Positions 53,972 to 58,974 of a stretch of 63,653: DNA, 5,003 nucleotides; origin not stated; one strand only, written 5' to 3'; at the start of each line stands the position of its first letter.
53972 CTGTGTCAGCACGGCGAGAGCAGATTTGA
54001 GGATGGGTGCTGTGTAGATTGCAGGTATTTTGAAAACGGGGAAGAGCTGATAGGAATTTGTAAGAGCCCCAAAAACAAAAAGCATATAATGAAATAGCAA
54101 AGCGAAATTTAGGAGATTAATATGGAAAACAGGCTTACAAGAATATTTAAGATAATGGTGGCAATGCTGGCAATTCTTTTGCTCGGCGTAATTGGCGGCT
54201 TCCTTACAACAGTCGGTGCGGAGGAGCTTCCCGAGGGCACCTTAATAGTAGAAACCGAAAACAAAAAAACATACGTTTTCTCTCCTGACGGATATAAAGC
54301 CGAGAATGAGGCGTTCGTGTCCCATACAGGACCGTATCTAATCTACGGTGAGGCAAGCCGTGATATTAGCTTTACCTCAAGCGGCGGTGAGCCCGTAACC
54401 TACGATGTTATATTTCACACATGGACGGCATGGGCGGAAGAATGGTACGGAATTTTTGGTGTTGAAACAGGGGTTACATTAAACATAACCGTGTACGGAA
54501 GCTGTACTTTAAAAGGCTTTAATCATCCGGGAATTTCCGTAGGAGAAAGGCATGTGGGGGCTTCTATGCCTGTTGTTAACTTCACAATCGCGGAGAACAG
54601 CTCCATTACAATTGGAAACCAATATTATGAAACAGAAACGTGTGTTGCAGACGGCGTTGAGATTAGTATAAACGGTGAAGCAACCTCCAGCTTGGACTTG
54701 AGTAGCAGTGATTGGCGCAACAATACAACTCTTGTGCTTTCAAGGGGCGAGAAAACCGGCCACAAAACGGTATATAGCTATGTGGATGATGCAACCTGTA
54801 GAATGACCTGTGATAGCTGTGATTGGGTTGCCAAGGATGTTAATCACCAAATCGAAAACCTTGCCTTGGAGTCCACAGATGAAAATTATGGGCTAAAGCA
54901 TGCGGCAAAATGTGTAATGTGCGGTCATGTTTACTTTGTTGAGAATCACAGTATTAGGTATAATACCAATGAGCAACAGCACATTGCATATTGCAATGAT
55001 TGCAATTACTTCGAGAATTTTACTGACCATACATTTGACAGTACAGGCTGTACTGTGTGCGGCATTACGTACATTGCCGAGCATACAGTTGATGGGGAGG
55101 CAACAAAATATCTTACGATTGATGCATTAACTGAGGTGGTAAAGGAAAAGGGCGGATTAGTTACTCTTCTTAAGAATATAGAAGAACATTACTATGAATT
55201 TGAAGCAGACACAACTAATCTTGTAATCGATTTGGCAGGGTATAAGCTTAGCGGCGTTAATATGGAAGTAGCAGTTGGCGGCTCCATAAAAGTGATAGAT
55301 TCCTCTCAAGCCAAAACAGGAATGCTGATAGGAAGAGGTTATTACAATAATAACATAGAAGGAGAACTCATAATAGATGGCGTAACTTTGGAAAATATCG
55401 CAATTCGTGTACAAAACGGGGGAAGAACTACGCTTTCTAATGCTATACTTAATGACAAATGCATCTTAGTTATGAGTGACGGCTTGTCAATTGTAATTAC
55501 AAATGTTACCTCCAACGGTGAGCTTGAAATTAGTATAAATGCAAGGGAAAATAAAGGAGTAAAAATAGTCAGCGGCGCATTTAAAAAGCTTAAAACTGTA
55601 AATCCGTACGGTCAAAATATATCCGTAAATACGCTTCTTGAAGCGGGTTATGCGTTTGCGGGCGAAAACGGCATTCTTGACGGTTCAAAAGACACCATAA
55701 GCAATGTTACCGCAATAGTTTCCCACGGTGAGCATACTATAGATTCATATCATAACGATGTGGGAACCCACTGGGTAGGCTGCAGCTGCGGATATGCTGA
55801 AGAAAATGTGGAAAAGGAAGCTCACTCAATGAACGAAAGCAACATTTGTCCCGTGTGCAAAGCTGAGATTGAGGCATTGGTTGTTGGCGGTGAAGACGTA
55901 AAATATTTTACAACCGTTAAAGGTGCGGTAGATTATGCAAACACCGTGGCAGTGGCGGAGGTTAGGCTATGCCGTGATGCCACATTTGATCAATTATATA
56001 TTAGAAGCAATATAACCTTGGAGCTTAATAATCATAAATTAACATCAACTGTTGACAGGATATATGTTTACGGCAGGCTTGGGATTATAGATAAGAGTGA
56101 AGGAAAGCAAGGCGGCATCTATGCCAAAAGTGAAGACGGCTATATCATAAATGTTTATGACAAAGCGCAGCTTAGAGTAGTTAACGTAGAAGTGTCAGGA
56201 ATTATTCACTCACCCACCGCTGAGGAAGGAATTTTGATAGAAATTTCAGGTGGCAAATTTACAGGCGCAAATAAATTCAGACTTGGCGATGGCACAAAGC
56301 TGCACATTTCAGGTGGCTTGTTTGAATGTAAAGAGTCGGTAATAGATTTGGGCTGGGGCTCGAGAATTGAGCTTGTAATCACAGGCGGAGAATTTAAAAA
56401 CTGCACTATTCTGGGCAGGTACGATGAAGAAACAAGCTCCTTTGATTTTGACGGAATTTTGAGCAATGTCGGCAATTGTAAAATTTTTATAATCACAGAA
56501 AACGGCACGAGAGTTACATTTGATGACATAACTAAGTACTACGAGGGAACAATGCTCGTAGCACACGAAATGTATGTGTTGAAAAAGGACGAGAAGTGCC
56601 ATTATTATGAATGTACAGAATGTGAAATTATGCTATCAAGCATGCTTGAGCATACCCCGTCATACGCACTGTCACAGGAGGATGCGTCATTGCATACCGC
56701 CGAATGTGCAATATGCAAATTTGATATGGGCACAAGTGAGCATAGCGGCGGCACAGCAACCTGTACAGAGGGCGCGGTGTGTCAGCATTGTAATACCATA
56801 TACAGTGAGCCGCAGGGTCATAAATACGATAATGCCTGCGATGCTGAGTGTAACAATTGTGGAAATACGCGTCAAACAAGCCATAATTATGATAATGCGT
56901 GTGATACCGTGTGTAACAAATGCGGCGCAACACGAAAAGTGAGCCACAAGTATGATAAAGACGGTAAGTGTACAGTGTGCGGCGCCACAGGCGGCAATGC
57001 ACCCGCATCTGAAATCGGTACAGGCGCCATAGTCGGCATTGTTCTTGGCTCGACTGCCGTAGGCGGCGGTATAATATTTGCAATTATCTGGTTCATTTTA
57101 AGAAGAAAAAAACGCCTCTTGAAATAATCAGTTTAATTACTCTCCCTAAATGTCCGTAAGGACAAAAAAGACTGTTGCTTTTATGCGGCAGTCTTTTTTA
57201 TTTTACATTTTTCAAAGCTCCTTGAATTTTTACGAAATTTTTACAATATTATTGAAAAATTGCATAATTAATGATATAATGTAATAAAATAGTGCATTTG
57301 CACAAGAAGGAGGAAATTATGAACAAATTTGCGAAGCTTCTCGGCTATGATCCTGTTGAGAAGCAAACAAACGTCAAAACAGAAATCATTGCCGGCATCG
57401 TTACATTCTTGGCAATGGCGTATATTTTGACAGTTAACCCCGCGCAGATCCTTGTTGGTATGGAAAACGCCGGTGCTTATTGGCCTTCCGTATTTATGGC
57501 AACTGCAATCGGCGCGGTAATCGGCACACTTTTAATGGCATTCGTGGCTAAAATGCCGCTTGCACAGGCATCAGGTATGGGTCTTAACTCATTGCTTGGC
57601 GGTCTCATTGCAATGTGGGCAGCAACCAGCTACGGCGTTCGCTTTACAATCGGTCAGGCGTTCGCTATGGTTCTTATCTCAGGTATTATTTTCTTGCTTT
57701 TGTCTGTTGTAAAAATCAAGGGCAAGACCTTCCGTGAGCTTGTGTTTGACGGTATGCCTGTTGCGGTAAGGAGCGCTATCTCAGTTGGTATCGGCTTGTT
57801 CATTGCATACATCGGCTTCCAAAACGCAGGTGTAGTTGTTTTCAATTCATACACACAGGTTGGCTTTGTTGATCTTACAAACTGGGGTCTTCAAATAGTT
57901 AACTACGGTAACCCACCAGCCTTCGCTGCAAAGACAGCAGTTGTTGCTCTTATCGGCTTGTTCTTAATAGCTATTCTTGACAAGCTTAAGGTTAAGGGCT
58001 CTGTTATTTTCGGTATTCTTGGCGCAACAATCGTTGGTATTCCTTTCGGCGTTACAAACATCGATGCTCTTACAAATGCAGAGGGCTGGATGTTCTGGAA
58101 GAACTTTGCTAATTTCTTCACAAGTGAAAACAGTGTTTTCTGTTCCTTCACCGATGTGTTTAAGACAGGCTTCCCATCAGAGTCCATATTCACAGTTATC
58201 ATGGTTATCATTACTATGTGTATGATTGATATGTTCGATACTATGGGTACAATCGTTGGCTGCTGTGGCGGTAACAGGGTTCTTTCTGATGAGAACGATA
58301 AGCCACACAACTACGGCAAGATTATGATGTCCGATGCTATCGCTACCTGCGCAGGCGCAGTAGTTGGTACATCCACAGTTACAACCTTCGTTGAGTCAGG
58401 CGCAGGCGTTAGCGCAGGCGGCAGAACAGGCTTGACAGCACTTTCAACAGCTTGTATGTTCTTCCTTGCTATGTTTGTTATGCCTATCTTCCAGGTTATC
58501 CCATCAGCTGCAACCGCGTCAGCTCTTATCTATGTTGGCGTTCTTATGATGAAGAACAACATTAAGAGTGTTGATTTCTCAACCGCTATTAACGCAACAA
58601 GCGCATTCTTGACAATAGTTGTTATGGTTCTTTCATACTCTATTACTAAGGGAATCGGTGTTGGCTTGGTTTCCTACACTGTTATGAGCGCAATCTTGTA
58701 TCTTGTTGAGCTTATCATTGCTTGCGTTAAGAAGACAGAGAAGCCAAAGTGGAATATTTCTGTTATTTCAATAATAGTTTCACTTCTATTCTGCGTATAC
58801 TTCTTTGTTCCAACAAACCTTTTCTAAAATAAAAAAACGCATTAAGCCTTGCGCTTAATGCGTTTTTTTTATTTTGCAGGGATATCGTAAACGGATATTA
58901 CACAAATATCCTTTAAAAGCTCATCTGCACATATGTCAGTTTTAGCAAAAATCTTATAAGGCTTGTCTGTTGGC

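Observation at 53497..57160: Candidate undescribed cassette: phased operator array, Cys-rich small protein, variable surface protein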

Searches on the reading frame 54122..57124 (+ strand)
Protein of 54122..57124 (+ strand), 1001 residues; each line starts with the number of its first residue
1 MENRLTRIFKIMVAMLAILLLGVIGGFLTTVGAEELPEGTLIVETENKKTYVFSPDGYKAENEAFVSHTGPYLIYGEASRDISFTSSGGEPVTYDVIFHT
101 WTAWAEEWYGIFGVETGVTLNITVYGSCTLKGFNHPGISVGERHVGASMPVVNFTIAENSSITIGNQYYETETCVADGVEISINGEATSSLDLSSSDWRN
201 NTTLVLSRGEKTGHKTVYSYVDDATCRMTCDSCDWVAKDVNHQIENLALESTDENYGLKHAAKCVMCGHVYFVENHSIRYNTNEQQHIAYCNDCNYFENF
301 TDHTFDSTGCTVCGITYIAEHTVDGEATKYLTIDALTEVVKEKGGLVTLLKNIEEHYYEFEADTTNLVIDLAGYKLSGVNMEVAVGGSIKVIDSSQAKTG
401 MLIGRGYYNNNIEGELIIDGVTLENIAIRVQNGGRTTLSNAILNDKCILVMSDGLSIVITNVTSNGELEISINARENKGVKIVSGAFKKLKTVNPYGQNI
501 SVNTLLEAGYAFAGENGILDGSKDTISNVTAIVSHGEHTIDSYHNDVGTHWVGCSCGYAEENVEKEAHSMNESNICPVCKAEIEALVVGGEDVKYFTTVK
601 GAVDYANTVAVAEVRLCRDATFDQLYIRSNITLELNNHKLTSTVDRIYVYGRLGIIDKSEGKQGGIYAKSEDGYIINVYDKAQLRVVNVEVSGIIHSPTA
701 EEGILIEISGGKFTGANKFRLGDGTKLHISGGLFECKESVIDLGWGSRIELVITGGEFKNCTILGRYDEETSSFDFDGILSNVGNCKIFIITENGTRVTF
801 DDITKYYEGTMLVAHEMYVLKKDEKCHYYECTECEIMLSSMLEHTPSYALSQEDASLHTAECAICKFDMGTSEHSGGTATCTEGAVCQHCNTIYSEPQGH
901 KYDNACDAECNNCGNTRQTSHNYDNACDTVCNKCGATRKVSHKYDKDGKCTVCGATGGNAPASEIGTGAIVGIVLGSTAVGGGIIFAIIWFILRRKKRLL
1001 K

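Call 3: search_protein_families(library=pfam, proteins=[window:54122-57124:+], max_evalue=0.1)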
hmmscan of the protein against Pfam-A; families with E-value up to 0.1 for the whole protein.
window:54122-57124:+ (1001 aa): 1 family
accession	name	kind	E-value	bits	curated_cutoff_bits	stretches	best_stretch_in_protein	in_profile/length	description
PF17550.7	PsaF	-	0.044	13.8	25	0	423-545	38-160/162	Family of unknown function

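Call 34: search_protein_families(library=ncbifam, proteins=[window:54122-57124:+], max_evalue=0.1)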
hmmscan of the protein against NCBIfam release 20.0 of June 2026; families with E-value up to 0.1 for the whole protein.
window:54122-57124:+ (1001 aa): 0 families

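Call 52: search_protein_families(library=phrogs, proteins=[window:54122-57124:+], max_evalue=0.01)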
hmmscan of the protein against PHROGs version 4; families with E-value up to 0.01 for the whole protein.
window:54122-57124:+ (1001 aa): 0 families

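Call 64: search_solved_structures(query=window:54122-57124:+, max_evalue=1)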
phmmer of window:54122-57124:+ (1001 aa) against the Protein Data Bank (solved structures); distinct sequences matched with E-value up to 1: 1.
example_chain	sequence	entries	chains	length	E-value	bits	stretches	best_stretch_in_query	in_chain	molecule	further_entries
2p58_C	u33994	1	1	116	0.09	13.6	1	152-217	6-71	Putative type III secretion protein YscG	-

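Call 90: find_homologous_proteins(query=window:54122-57124:+, region=1-1001)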
Query window:54122-57124:+, residues 1-1001 (1001 aa): 15 proteins with E <= 0.001 among 8000 candidates.
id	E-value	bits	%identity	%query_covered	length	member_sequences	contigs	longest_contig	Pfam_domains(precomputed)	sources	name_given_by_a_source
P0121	0.0e+0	2244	98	100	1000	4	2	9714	-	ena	-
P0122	3.9e-290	983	46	99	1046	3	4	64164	-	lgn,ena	-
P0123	5.4e-271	920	44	100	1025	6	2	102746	-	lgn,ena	-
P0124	4.2e-209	715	36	96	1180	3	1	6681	-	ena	-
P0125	6.8e-207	708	38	95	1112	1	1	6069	-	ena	-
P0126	5.2e-205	701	36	95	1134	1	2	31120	-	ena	-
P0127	2.7e-203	696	37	96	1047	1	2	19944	-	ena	-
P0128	1.7e-189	650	36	100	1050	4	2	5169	-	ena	-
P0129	1.7e-186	640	35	100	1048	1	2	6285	-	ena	-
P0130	2.9e-185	636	37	100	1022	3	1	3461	-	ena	-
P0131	1.7e-51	193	47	10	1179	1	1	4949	PF08239.18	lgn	-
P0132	6.8e-47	178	38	14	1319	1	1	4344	-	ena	-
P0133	2.7e-41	159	54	6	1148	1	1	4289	PF08239.18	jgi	-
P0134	1.5e-10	58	53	6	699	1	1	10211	-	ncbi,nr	ncbi:MAG: hypothetical protein IKV36_05505, partial [Clostridia bacterium]|nr:hypothetical protein [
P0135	1.0e-4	38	33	12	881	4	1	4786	-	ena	-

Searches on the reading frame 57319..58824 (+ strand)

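Call 3: search_protein_families(library=pfam, proteins=[window:57319-58824:+], max_evalue=0.1)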
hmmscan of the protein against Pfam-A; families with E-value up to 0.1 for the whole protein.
window:57319-58824:+ (502 aa): 1 family
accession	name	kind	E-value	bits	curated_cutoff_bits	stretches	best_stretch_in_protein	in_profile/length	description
PF00860.26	Xan_ur_permease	-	1.4e-26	93.5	27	1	22-446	3-387/389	Permease family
